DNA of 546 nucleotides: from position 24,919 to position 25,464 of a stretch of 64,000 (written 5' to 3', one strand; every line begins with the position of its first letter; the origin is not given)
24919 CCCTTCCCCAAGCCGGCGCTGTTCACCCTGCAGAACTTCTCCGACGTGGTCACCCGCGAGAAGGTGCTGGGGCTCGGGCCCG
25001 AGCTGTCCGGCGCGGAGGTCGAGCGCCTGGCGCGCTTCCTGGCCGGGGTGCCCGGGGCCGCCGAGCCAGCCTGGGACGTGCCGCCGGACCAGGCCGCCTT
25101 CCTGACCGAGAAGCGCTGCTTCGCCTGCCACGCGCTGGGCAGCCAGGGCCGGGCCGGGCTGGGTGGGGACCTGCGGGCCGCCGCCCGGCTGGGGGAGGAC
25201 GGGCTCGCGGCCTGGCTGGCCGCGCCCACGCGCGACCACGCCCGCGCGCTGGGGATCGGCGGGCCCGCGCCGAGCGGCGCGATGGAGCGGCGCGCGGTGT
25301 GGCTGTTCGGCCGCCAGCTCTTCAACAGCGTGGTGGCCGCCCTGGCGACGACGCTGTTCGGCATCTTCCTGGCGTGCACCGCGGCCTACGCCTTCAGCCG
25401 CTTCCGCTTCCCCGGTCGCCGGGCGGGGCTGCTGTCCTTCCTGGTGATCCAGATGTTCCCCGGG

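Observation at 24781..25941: MalG-type ABC permease with a cytochrome-c-like CxxCH domain inserted in its first periplasmic loop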

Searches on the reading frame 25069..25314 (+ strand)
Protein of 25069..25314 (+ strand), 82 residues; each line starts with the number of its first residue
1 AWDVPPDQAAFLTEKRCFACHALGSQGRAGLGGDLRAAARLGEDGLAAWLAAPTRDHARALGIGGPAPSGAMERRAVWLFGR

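Call 15: search_solved_structures(query=A2, max_evalue=10, show_alignments=4)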
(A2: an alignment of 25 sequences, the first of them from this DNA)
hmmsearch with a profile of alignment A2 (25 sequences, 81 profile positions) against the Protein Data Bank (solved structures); distinct sequences matched with E-value up to 10: 20.
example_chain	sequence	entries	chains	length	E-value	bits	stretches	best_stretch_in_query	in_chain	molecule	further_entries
9l08_A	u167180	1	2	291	0.00012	25.5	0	8-40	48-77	Covalently Connected Cytochrome c555 trimer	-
2l4d_A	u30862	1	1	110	0.00031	24.2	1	12-59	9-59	SCO1/SenC family protein/cytochrome c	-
5aur_A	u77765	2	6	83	0.089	16.3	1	11-41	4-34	Cytochrome c-552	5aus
7zs1_A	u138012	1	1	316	0.24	15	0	16-46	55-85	Hypothetical (Diheme) protein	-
7zs0_A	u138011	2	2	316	0.24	15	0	16-46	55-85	Hypothetical (Diheme) protein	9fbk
7zs2_A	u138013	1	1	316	0.24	15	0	16-46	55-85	Hypothetical (Diheme) protein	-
2c2c_A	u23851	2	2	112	0.3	14.7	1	14-39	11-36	CYTOCHROME C2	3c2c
8uf3_A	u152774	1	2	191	0.35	14.4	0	16-52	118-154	Cytochrome C4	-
8qk0_A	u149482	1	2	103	0.39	14.3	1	12-45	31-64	Lipoprotein cytochrome c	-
6c4w_A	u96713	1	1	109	0.47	14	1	9-38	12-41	cytochrome c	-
8ed4_I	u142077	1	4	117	1.1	12.8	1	14-41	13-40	C-type cytochrome c552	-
1w2l_A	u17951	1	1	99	1.3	12.7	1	9-25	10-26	CYTOCHROME OXIDASE SUBUNIT II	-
2c1u_A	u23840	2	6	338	1.4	12.5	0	16-40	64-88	DI-HAEM CYTOCHROME C PEROXIDASE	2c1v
1raq_A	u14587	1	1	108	1.5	12.4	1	10-38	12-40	REP A2 ISO-1-CYTOCHROME C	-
1zzh_A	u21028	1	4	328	1.7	12.2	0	16-35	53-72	cytochrome c peroxidase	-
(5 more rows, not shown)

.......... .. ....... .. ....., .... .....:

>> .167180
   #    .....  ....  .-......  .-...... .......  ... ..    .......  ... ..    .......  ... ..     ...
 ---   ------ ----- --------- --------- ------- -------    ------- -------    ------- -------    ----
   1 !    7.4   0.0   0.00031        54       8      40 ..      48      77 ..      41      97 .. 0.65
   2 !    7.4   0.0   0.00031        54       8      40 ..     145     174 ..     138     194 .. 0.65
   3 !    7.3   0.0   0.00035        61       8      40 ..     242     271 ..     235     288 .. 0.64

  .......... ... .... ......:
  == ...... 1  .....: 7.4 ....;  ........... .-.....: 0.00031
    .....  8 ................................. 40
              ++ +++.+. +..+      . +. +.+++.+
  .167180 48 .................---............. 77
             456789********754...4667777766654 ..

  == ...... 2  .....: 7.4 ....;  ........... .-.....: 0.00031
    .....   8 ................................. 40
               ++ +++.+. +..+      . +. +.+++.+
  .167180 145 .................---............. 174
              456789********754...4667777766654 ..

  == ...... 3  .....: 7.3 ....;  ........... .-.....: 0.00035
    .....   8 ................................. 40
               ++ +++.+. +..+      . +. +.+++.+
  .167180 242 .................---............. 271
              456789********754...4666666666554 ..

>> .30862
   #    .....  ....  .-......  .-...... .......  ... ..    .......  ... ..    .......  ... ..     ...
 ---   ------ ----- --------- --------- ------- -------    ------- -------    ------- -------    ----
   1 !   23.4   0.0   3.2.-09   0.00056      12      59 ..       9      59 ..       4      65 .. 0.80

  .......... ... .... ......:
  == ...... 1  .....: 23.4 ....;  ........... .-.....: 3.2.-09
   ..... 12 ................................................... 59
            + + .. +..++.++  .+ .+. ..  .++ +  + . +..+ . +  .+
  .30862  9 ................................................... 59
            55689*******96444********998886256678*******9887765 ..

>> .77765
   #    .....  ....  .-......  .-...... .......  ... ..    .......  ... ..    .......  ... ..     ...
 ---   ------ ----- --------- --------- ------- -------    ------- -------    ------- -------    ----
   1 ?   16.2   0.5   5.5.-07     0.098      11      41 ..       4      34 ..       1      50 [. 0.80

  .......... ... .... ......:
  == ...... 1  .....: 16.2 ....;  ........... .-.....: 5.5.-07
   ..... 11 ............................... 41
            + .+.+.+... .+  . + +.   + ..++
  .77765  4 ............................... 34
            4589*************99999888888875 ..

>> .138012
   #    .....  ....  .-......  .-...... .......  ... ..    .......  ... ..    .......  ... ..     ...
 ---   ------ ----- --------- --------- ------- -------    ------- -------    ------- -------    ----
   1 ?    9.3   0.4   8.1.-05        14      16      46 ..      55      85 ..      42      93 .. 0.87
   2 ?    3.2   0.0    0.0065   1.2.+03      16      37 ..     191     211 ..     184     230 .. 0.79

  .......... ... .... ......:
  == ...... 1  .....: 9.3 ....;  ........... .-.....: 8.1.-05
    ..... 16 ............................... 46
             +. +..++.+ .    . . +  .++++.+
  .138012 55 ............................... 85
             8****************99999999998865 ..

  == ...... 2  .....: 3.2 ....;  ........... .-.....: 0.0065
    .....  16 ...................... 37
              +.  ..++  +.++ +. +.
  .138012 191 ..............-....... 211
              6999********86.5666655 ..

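Call 16: search_protein_families(library=pfam, alignment_id=A2, max_evalue=1)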
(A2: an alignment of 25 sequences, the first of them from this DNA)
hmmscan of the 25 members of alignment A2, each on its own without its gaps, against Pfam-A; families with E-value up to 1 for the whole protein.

A. member 1, seq(82 aa): 2 families
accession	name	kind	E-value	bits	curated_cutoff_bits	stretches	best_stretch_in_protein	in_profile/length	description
PF00034.26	Cytochrom_C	-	0.027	16.2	21.3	1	12-54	8-46/90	Cytochrome c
PF13442.11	Cytochrome_CBB3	-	0.034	14.9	27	1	12-45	9-31/68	Cytochrome C oxidase, cbb3-type, subunit III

B. families by the number of members that match (of 25 scanned): 5 families
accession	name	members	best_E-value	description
PF13442.11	Cytochrome_CBB3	15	0.0019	Cytochrome C oxidase, cbb3-type, subunit III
PF00034.26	Cytochrom_C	15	0.0043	Cytochrome c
PF09699.15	Paired_CXXCH_1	1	0.099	Doubled CXXCH motif (Paired_CXXCH_1)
PF04730.17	Agro_virD5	1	0.1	Agrobacterium VirD5 protein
PF22445.1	Ssol_1539-like_2nd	1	0.26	Ssol_1539-like, second domain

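Call 24: search_protein_representatives(alignment_id=A2)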
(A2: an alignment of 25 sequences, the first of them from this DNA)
Query: 25 sequences, 81 profile positions. Proteins with E-value up to 0.001 (for the whole library): 388; up to 1e-10: 39; up to 1e-30: 1. The best 150 are listed.
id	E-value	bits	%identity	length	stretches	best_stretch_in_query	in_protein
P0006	2.9e-32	126.9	-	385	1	1-81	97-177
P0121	4.6e-30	119.9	-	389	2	9-72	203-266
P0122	1.0e-28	115.5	-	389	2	7-72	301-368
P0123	2.6e-27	111.0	-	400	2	6-72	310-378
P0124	3.9e-27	110.5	-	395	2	5-72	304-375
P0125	1.7e-25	105.2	-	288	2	10-72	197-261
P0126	9.1e-24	99.7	-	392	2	8-72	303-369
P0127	3.1e-23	98.0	-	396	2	2-72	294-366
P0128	9.4e-22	93.2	-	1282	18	62-80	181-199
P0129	7.6e-20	87.1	-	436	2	4-72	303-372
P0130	1.4e-19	86.2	-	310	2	4-73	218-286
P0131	8.4e-18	80.6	-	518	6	9-54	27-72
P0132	4.2e-17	78.3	-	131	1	3-72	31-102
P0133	9.6e-15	70.8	-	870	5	12-54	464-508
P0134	1.0e-14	70.7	-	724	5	10-55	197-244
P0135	2.2e-14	69.6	-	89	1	8-72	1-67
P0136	2.5e-14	69.4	-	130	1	10-72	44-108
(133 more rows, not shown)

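Call 26: find_homologous_proteins(query=A2, max_evalue=0.001)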
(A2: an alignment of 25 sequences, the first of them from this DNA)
Query A2 (25 sequences): 3519 candidates shared short words with the query, none scored E <= 0.001.

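Call 27: search_protein_families(library=pfam, proteins=[P0121, P0123, P0132, P0135, P0136, P0131, P0134, P0128], max_evalue=0.01)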
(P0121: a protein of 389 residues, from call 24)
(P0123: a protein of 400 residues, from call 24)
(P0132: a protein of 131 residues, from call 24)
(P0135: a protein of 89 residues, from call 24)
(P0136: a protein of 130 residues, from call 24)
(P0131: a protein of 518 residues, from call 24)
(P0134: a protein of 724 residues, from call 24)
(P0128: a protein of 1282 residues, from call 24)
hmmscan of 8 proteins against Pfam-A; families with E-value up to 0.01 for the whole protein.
P0121 (389 aa): 2 families
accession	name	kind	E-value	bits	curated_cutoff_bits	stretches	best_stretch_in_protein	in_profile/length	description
PF00034.26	Cytochrom_C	-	1.8e-07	32.8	21.3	1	303-386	6-89/90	Cytochrome c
PF13442.11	Cytochrome_CBB3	-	5.8e-05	23.8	27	0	301-382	6-67/68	Cytochrome C oxidase, cbb3-type, subunit III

P0123 (400 aa): 2 families
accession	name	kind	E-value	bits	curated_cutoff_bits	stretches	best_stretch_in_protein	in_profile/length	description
PF00034.26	Cytochrom_C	-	7e-14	53.4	21.3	1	310-398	2-90/90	Cytochrome c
PF13442.11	Cytochrome_CBB3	-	1.6e-06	28.7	27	1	313-394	7-68/68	Cytochrome C oxidase, cbb3-type, subunit III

P0132 (131 aa): 2 families
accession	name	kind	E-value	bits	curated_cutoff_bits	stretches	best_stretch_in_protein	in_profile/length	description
PF00034.26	Cytochrom_C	-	1.4e-08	36.4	21.3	1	35-120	3-88/90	Cytochrome c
PF13442.11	Cytochrome_CBB3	-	0.00024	21.8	27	1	34-118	4-68/68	Cytochrome C oxidase, cbb3-type, subunit III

P0135 (89 aa): 2 families
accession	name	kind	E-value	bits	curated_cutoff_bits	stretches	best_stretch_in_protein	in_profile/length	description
PF00034.26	Cytochrom_C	-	1.4e-06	29.9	21.3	1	3-86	6-89/90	Cytochrome c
PF13442.11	Cytochrome_CBB3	-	7.5e-05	23.4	27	1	7-83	11-68/68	Cytochrome C oxidase, cbb3-type, subunit III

P0136 (130 aa): 2 families
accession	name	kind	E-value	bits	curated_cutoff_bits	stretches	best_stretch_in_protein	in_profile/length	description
PF00034.26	Cytochrom_C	-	3.2e-07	32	21.3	1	44-128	6-90/90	Cytochrome c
PF13442.11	Cytochrome_CBB3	-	6.1e-05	23.7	27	1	47-124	10-68/68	Cytochrome C oxidase, cbb3-type, subunit III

P0131 (518 aa): 11 families
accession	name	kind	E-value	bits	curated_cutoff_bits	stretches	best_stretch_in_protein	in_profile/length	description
PF13442.11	Cytochrome_CBB3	-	6.9e-60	199.7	27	5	110-179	2-68/68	Cytochrome C oxidase, cbb3-type, subunit III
PF00034.26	Cytochrom_C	-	3.4e-51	172.9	21.3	6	112-180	2-87/90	Cytochrome c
PF14495.11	Cytochrom_C550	-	1.8e-08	34.6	27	0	270-291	21-42/136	Cytochrome c-550 domain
PF09098.15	Dehyd-heme_bind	-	6.8e-06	26.2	25.2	0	277-295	2-20/167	Quinohemoprotein amine dehydrogenase A, alpha subunit, haem binding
PF09699.15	Paired_CXXCH_1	-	2.7e-05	24.2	20.6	0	30-40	4-14/41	Doubled CXXCH motif (Paired_CXXCH_1)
PF14376.11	Haem_bd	-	8.9e-05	22.9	27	0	271-291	27-47/133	Haem-binding domain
PF14537.11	Cytochrom_c3_2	-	0.00012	22.9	25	0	110-127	17-34/79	Cytochrome c3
PF03892.19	NapB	-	0.00027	21.5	25.1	0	352-380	49-75/127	Nitrate reductase cytochrome c-type subunit (NapB)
PF22113.1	Mtrc-MtrF_II-IV_dom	-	0.00034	20.6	30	0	28-129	77-166/176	Outer membrane cytochrome MtrC/MtrF-like, domains II/IV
PF14522.11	Cytochrome_C7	-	0.00041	20.6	24.8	0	31-39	58-66/67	Cytochrome c7 and related cytochrome c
PF06537.16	DHOR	-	0.006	15.5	22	0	451-470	65-84/499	Di-haem oxidoreductase, putative peroxidase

P0134 (724 aa): 5 families
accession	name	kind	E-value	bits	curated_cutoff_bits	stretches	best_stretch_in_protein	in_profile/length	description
PF00034.26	Cytochrom_C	-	5.5e-40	137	21.3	4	193-271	2-89/90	Cytochrome c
PF13442.11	Cytochrome_CBB3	-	3.3e-30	104.7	27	3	323-397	3-68/68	Cytochrome C oxidase, cbb3-type, subunit III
PF02433.20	FixO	-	2.2e-19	70.2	29.6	3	349-392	103-146/219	Cytochrome C oxidase, mono-heme subunit/FixO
PF22113.1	Mtrc-MtrF_II-IV_dom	-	8.6e-06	25.8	30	0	82-164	81-164/176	Outer membrane cytochrome MtrC/MtrF-like, domains II/IV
PF14522.11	Cytochrome_C7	-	5.1e-05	23.5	24.8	0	84-163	15-66/67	Cytochrome c7 and related cytochrome c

P0128 (1282 aa): 3 families
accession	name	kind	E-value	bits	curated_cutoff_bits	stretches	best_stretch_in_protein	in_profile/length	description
PF20689.3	bDLD1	-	3.2e-11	43.9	25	0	325-363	38-76/105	Bacterial Death-like domain 1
PF17402.7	DUF5408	-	7.2e-08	32.7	25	0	254-272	15-33/63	Family of unknown function (DUF5408)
PF03617.18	IBV_3A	-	7.8e-07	29.4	25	0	558-574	40-56/57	IBV 3A protein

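Call 53: find_encoding_contigs(protein=P0123, flank=6000, max_places=3)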
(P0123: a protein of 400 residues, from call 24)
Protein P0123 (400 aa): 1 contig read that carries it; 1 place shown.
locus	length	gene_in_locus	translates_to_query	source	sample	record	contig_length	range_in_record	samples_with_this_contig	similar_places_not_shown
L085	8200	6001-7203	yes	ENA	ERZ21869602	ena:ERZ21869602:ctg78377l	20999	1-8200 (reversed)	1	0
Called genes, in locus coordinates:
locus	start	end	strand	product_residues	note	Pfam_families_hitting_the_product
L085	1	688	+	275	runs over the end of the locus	PF14312:FG-GAP_2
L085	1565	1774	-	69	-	-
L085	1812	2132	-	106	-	-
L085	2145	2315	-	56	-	-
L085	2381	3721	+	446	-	PF13517:FG-GAP_3 (faint), PF01839:FG-GAP (faint)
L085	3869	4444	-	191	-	PF07963:N_methyl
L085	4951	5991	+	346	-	PF00034:Cytochrom_C (faint), PF03150:CCP_MauG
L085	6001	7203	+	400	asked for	PF13442:Cytochrome_CBB3 (faint), PF00034:Cytochrom_C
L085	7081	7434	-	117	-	-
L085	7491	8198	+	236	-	?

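Call 54: find_encoding_contigs(protein=P0121, flank=6000, max_places=3)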
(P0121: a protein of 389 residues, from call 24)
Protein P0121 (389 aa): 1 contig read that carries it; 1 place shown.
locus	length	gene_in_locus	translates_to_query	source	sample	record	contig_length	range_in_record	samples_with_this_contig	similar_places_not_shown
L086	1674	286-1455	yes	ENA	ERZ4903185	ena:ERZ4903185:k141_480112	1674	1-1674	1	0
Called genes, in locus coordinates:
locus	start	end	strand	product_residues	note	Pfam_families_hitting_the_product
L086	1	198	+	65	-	?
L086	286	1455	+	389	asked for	PF00034:Cytochrom_C (faint)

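Call 55: find_encoding_contigs(protein=P0122, flank=6000, max_places=3)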
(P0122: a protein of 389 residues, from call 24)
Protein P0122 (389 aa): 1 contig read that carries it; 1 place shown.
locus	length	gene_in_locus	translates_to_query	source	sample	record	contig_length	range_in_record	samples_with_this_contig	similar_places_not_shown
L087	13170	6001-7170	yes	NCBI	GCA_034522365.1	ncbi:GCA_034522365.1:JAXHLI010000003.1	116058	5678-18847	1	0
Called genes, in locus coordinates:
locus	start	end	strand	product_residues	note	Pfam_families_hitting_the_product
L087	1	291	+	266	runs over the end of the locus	PF00582:Usp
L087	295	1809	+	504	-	PF02028:BCCT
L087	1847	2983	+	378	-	PF01979:Amidohydro_1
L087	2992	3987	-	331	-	PF09982:LpxR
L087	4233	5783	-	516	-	PF00224:PK, PF02887:PK_C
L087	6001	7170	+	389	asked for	PF00034:Cytochrom_C (faint)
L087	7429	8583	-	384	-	PF01171:ATP_bind_3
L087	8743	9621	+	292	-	PF00483:NTP_transferase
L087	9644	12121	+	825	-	PF17764:PriA_3primeBD, PF00270:DEAD, PF04851:ResIII, PF18319:Zn_ribbon_PriA, PF00271:Helicase_C (weak), PF18074:PriA_C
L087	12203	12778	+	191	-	PF01327:Pep_deformylase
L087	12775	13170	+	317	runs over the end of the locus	PF00551:Formyl_trans_N, PF02911:Formyl_trans_C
